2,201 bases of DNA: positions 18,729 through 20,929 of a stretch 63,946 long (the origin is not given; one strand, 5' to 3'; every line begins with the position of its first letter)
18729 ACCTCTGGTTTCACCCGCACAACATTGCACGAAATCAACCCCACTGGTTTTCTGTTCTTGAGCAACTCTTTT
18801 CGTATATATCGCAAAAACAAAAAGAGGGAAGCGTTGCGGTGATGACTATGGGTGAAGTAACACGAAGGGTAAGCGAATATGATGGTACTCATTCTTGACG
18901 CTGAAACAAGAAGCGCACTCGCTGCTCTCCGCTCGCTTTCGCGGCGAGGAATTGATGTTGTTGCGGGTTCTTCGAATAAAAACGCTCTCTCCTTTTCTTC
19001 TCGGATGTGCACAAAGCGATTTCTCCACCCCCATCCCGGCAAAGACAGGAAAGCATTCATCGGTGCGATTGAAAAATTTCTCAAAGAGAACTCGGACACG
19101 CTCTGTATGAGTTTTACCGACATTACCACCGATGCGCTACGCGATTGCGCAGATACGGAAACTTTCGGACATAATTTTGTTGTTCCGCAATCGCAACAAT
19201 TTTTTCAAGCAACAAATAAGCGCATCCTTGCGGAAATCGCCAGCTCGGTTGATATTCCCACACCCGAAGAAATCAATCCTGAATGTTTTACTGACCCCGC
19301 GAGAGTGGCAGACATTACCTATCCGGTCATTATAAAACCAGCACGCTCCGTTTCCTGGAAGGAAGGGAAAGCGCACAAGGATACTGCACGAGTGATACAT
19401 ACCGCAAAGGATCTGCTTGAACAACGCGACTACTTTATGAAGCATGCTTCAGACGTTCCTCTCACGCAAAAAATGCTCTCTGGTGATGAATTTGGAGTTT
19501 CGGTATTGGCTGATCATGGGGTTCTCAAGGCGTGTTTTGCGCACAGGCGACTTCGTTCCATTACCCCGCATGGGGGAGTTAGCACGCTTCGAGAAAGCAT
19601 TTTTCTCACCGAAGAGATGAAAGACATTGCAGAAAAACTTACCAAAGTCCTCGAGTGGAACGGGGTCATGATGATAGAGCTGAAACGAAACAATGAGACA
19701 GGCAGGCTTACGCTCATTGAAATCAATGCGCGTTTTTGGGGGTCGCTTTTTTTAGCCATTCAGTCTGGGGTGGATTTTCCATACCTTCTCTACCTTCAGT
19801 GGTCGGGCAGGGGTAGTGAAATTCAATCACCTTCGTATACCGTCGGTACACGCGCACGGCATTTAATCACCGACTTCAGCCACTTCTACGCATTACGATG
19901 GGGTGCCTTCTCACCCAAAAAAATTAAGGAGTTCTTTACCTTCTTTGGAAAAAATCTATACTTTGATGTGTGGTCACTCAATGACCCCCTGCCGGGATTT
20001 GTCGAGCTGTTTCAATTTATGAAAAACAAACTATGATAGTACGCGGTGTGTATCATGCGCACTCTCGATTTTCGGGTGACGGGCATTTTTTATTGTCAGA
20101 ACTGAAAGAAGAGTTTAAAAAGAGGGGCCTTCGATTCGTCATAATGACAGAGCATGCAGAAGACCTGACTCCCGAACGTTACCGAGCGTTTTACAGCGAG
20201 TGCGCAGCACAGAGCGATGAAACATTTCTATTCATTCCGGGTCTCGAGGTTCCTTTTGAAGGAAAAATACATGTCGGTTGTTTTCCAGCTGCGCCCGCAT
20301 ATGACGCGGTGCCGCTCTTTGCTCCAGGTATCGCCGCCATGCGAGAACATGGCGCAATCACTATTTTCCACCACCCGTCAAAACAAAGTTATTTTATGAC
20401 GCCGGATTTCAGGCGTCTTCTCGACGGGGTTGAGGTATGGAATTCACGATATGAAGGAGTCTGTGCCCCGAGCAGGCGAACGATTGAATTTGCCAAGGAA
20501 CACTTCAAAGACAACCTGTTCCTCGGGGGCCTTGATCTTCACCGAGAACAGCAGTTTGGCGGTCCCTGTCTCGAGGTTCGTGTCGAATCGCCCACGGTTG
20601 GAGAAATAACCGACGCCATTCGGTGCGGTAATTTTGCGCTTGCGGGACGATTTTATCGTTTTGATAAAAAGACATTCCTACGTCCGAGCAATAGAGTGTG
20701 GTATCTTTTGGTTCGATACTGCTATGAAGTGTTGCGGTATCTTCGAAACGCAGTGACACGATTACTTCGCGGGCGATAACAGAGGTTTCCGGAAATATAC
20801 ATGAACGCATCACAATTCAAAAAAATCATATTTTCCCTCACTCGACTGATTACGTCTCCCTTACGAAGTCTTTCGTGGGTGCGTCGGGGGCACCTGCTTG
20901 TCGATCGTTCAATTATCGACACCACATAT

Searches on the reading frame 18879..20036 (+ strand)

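Call 7: search_protein_families(library=pfam, proteins=[window:18879-20036:+], max_evalue=0.01)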
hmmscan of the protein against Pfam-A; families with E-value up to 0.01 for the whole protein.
window:18879-20036:+ (385 aa): 4 families
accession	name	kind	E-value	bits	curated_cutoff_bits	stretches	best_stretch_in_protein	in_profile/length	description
PF15632.11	ATPgrasp_Ter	-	9.6e-13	48.5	29.1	1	195-322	6-121/131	ATP-grasp in the biosynthetic pathway with Ter operon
PF02655.19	ATP-grasp_3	-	1.8e-07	31.8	23.2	1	113-289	3-160/160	ATP-grasp domain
PF13535.11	ATP-grasp_4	-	9.6e-05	22.5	27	1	146-286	1-153/160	ATP-grasp domain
PF02786.22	CPSase_L_D2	-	0.0012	18.9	19.8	1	140-286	31-180/211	Carbamoyl-phosphate synthase L chain, ATP binding domain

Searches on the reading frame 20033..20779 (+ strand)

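Call 7: search_protein_families(library=pfam, proteins=[window:20033-20779:+], max_evalue=0.01)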
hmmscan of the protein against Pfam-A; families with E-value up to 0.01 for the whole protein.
window:20033-20779:+ (248 aa): 1 family
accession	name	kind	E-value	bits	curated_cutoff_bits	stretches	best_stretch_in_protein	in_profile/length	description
PF02811.25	PHP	-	2.1e-05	25.4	26.4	1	7-76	2-66/164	PHP domain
